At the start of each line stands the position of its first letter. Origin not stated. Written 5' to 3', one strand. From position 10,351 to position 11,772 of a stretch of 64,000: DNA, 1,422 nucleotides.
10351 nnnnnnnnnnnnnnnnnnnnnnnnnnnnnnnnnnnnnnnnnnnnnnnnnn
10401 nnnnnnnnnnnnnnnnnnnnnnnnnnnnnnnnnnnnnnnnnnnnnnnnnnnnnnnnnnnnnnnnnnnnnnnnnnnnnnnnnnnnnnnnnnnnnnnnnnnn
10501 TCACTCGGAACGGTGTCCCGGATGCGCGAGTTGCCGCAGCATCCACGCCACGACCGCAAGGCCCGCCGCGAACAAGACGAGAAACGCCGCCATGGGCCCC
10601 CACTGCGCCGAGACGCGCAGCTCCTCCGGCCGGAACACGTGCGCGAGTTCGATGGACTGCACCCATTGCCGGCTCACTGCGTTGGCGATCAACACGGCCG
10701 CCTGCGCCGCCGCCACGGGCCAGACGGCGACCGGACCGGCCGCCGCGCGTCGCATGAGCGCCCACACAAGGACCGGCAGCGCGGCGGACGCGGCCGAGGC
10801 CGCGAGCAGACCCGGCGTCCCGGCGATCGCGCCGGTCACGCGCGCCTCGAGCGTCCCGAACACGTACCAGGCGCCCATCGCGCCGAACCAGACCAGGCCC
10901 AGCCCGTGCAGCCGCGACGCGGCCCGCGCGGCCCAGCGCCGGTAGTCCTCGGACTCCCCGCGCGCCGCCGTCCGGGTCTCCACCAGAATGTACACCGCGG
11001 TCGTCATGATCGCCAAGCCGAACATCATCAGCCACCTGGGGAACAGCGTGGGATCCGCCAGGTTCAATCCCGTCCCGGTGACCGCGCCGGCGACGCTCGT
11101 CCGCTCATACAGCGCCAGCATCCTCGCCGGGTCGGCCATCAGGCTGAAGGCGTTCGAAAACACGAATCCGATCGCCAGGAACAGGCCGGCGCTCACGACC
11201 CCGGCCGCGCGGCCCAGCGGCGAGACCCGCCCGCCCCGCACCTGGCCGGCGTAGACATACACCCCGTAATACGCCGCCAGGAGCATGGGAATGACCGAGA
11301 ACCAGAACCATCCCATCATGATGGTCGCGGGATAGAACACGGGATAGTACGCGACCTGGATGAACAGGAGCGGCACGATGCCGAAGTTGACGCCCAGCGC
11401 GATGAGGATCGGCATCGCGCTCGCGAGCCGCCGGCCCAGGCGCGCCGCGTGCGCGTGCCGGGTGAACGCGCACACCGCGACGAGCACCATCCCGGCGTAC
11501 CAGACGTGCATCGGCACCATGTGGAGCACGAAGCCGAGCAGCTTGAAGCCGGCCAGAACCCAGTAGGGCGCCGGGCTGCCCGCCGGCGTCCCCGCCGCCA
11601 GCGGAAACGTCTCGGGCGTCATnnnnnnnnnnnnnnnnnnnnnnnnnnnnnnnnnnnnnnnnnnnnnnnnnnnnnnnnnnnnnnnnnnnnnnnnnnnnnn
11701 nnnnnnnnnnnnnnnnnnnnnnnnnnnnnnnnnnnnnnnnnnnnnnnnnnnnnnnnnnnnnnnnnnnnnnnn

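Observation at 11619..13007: CydA-like membrane protein with a C-terminal cytochrome c domain and an uncharacterised membrane partner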

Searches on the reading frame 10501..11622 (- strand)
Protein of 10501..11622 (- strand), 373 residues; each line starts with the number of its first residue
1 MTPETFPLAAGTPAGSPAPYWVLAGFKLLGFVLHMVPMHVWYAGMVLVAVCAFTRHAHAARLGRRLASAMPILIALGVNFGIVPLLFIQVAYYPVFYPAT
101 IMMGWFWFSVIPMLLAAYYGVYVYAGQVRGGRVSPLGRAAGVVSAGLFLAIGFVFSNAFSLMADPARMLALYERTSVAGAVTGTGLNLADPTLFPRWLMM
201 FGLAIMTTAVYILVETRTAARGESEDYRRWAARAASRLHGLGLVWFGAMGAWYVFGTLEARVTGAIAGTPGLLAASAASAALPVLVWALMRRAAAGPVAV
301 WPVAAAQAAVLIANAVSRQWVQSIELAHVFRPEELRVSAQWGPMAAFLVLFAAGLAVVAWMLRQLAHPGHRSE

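Call 3: search_protein_families(library=pfam, proteins=[window:10501-11622:-], max_evalue=1)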
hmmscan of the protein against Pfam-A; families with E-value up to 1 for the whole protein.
window:10501-11622:- (373 aa): 0 families

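Call 4: search_protein_families(library=ncbifam, proteins=[window:10501-11622:-], max_evalue=1)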
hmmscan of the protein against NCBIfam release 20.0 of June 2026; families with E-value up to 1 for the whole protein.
window:10501-11622:- (373 aa): 0 families

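Call 9: search_solved_structures(query=window:10501-11622:-, max_evalue=10, show_alignments=2)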
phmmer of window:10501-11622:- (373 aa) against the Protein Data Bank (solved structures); distinct sequences matched with E-value up to 10: 0.

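Call 10: find_homologous_proteins(query=window:10501-11622:-)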
Query window:10501-11622:- (373 aa): 527 proteins with E <= 0.001 among 8000 candidates; the best 120 are listed.
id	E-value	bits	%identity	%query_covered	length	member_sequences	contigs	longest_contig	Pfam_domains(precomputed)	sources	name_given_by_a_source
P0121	1.9e-235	799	100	100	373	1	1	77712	-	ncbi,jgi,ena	ncbi:MAG TPA: hypothetical protein VGB20_04750 [bacterium]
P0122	7.3e-127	442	60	97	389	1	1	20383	-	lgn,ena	-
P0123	1.0e-125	438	58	98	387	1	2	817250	-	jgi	jgi:hypothetical protein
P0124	7.8e-125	435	60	94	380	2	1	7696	-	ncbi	-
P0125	2.2e-123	430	59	97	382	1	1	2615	-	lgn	-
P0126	5.9e-123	429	55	99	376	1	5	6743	-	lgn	-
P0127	5.9e-123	429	58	98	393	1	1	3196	-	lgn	-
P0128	8.9e-123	428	57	97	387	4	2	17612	-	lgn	-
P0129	1.5e-122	428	58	97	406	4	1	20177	-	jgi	jgi:hypothetical protein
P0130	1.5e-122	428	54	100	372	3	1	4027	-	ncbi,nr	ncbi:MAG: hypothetical protein HYU33_07240 [Candidatus Omnitrophica bacterium]|nr:hypothetical prote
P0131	1.2e-121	425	56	98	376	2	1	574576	-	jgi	-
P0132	1.8e-121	424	56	98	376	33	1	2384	-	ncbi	-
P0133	5.5e-121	423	60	94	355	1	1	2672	-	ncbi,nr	ncbi:MAG: hypothetical protein RMK49_19910, partial [Abditibacteriales bacterium]|nr:hypothetical pr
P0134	9.9e-121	422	58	98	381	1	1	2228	-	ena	-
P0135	1.3e-120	421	56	98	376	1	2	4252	-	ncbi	-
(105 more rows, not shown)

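Call 15: search_solved_structures(query=A1, max_evalue=10, show_alignments=3)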
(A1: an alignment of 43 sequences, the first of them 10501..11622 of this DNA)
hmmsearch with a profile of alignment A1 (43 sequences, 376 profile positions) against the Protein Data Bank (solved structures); distinct sequences matched with E-value up to 10: 0.

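Call 25: predict_structure(alignment_id=A1)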
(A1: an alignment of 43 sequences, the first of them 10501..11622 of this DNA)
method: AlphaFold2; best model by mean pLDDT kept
length: 373 residues; sequences in the alignment: 43
mean_pLDDT: 88.7   pTM: 0.89
mean pLDDT of the five models: 88.7, 87.8, 87.7, 86.8, 86.6
residues with pLDDT >= 90: 216; 70-90: 133; 50-70: 15; < 50: 9
segments of 3 or more residues with pLDDT < 50: 177-180
pLDDT, mean of each block of 10 residues (from residue 1): 61 83 89 93 94 93 94 87 75 87 89 95 92 92 94 92 84 61 78 95 98 94 94 98 98 95 95 95 98 90 97 95 89 87 87 86 70 41
secondary structure, 60 per line:
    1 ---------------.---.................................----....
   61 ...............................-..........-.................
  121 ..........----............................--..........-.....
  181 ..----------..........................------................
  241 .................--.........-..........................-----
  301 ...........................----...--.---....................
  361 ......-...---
elements in order: H20-52 H57-91 H93-102 H104-130 H135-162 H165-174 H176-182 H193-218 H225-257 H260-268 H270-295 H301-327 H341-366

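Call 30: fold_search(model_id=the predicted structure, library=pdb)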
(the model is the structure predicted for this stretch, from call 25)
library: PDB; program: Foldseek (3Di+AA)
matches with E <= 10: 308; with E <= 0.001: 3
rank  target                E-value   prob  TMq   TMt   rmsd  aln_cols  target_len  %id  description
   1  9r2g_A                1.9e-04  1.00  0.63  0.63   6.1       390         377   14  Cytochrome bd II oxidase qOR-2 type from Mycobacterium smegmatis (released 2026-03-04)
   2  8b4o_A                3.7e-04  1.00  0.56  0.49   8.4       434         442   15  Cryo-EM structure of cytochrome bd oxidase from C. glutamicum (released 2022-12-28)
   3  7oy2_B                9.7e-04  1.00  0.52  0.52   7.5       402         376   10  High resolution structure of cytochrome bd-II oxidase from E. coli (released 2021-12-15)
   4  6rx4_A                1.5e-03  1.00  0.59  0.48   9.7       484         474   10  THE STRUCTURE OF BD OXIDASE FROM ESCHERICHIA COLI (released 2019-11-20)
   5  6rko_B                1.8e-03  1.00  0.59  0.58   7.4       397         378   16  Cryo-EM structure of the E. coli cytochrome bd-I oxidase at 2.68 A resolution (released 2019-10-16)
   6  9fka_B                1.9e-03  1.00  0.56  0.60   6.1       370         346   16  Cryo-EM structure of the reduced cytochrome bd oxidase from M. tuberculosis (released 2025-02-12)
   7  7nkz_B                2.3e-03  1.00  0.54  0.58   6.1       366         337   17  Cryo-EM structure of the cytochrome bd oxidase from M. tuberculosis at 2.5 A resolution (released 2021-09-22)
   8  7ose_B                2.8e-03  1.00  0.57  0.57   6.9       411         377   14  cytochrome bd-II type oxidase with bound aurachin D (released 2021-11-17)
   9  7oy2_C                3.1e-03  1.00  0.60  0.51  10.3       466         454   13  High resolution structure of cytochrome bd-II oxidase from E. coli (released 2021-12-15)
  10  6rx4_B                3.2e-03  1.00  0.52  0.52   8.1       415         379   14  THE STRUCTURE OF BD OXIDASE FROM ESCHERICHIA COLI (released 2019-11-20)
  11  7d5i_B                3.5e-03  1.00  0.55  0.58   6.0       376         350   15  Structure of Mycobacterium smegmatis bd complex in the apo-form. (released 2021-06-23)
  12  8b4o_B                5.8e-03  1.00  0.43  0.47   8.3       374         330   13  Cryo-EM structure of cytochrome bd oxidase from C. glutamicum (released 2022-12-28)
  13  5doq_A                6.4e-03  1.00  0.61  0.54   6.7       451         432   13  The structure of bd oxidase from Geobacillus thermodenitrificans (released 2016-05-04)
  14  9r2g_D                7.2e-03  1.00  0.60  0.67   5.6       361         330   14  Cytochrome bd II oxidase qOR-2 type from Mycobacterium smegmatis (released 2026-03-04)
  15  9fka_A                7.5e-03  1.00  0.56  0.47   8.2       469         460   12  Cryo-EM structure of the reduced cytochrome bd oxidase from M. tuberculosis (released 2025-02-12)
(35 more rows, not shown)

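Call 49: search_protein_families(library=pfam, alignment_id=A1, max_evalue=10)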
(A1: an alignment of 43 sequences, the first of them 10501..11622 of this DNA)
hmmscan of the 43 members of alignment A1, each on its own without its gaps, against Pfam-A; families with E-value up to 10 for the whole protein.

A. member 1, window:10501-11622:- (373 aa): 0 families

B. families by the number of members that match (of 43 scanned): 19 families
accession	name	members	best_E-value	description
PF11190.13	DUF2976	4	0.0048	Protein of unknown function (DUF2976)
PF12794.12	MscS_TM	3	0.17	Mechanosensitive ion channel inner membrane domain 1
PF02322.20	Cyt_bd_oxida_II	2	0.0013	Cytochrome bd terminal oxidase subunit II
PF06624.17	RAMP4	2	0.11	Ribosome associated membrane protein RAMP4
PF16028.10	SLC3A2_N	2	3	Solute carrier family 3 member 2 N-terminus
PF06796.16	NapE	1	0.015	Periplasmic nitrate reductase protein NapE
PF10754.15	DUF2569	1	0.05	Protein of unknown function (DUF2569)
PF03394.18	Pox_E8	1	0.052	Poxvirus E8 protein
PF19602.4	DUF6107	1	0.11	Family of unknown function (DUF6107)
PF17091.10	Inovirus_G7P_1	1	0.18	Inovirus G7P protein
PF11044.13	TMEMspv1-c74-12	1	0.27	Plectrovirus spv1-c74 ORF 12 transmembrane protein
PF20342.3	DUF6637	1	0.35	Family of unknown function (DUF6637)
PF14147.11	Spore_YhaL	1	0.56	Sporulation protein YhaL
PF17637.8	DUF5516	1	1.1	Family of unknown function (DUF5516)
PF10066.14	DUF2304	1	1.3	Uncharacterized conserved protein (DUF2304)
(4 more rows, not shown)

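Call 66: search_protein_representatives(alignment_id=A1)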
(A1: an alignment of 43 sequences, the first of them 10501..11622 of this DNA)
Query: 43 sequences, 376 profile positions. Proteins with E-value up to 0.001 (for the whole library): 1466; up to 1e-10: 1004; up to 1e-30: 356. The best 150 are listed.
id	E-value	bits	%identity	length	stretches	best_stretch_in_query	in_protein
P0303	4.3e-144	497.0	-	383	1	1-373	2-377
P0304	2.6e-137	474.7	-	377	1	4-373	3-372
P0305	6.7e-136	470.1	-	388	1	1-373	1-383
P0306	1.4e-134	465.7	-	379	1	4-368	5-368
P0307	3.3e-133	461.2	-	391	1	1-371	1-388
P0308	2.2e-129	448.6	-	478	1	4-369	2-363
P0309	8.0e-123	427.0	-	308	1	1-240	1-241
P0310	1.1e-120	420.0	-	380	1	1-372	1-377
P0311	6.0e-119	414.3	-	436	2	134-370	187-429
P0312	8.5e-117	407.2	-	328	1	48-372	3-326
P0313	1.3e-114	400.0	-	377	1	1-373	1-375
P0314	7.8e-113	394.1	-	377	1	1-372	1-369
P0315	1.6e-109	383.3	-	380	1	5-370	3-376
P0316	4.6e-109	381.7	-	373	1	2-369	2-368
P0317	2.0e-106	373.0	-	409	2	8-222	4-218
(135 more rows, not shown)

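Call 69: search_protein_families(library=pfam, alignment_id=A3, max_evalue=1)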
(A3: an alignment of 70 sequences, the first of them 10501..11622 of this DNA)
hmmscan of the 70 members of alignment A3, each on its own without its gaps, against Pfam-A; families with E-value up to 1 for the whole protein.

A. member 1, window:10501-11622:- (373 aa): 0 families

B. families by the number of members that match (of 70 scanned): 38 families (the first 25 are shown)
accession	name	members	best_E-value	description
PF20617.3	DUF6803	2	0.0015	Family of unknown function (DUF6803)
PF08019.17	EptA_B_N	2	0.0031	Phosphoethanolamine transferase EptA/EptB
PF03779.20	SPW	1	0.0009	SPW repeat domain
PF09990.14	DUF2231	1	0.00099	Predicted membrane protein (DUF2231)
PF03862.18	SpoVAC_SpoVAEB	1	0.0019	SpoVAC/SpoVAEB sporulation membrane protein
PF05821.16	NDUF_B8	1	0.0049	NADH-ubiquinone oxidoreductase ASHI subunit (CI-ASHI or NDUFB8)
PF25592.1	DUF7937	1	0.0056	Domain of unknown function (DUF7937)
PF02656.20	DUF202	1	0.0067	Domain of unknown function (DUF202)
PF07219.19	HemY_N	1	0.011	HemY protein N-terminus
PF23815.1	DUF7186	1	0.013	Family of unknown function (DUF7186)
PF17197.9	DUF5134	1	0.018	Domain of unknown function (DUF5134)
PF19863.4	DUF6337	1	0.031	Family of unknown function (DUF6337)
PF17329.7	DUF5367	1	0.035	Family of unknown function (DUF5367)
PF11282.13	DUF3082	1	0.037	Protein of unknown function (DUF3082)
PF04418.17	DUF543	1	0.041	Domain of unknown function (DUF543)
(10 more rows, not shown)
